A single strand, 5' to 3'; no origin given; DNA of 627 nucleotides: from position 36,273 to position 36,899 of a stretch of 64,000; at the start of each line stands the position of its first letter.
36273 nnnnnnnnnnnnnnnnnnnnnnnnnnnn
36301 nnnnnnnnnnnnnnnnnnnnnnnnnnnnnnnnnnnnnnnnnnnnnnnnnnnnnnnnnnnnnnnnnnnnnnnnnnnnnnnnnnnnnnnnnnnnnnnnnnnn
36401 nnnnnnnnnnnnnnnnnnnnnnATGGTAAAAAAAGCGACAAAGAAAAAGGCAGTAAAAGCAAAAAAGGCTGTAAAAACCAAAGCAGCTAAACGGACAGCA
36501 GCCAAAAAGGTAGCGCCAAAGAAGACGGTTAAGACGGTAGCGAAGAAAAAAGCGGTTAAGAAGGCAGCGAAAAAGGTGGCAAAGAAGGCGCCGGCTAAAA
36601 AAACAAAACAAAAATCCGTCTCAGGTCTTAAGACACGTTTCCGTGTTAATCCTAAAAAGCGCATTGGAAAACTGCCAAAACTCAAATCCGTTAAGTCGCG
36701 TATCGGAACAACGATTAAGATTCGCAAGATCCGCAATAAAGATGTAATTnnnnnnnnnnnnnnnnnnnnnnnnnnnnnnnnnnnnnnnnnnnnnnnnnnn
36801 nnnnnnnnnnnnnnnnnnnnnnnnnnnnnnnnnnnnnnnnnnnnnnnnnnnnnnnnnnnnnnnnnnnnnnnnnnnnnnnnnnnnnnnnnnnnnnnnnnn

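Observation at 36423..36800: Histone-H1-like Lys/Ala-rich domain translationally fused to the N-terminus of GMP synthase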

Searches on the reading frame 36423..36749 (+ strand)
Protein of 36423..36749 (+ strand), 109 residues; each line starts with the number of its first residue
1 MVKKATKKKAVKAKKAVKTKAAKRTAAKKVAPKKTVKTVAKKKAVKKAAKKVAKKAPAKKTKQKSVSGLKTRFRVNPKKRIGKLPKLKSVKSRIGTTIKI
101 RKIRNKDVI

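Call 6: search_protein_families(library=pfam, proteins=[window:36423-36749:+], max_evalue=0.1)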
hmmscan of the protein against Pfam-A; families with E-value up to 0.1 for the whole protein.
window:36423-36749:+ (109 aa): 1 family
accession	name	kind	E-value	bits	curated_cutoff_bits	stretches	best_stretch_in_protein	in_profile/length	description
PF07382.16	HC2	-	0.026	15.1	40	1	2-66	71-140/194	Histone H1-like nucleoprotein HC2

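Call 30: search_protein_families(library=ncbifam, proteins=[window:36423-36749:+], max_evalue=0.01)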
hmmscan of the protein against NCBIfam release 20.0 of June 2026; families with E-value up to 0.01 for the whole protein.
window:36423-36749:+ (109 aa): 1 family
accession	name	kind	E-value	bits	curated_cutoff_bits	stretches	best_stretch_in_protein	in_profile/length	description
NF000087.1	ErmO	exception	0.0037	16.7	450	1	7-81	11-85/259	23S rRNA (adenine(2058)-N(6))-methyltransferase Erm(O)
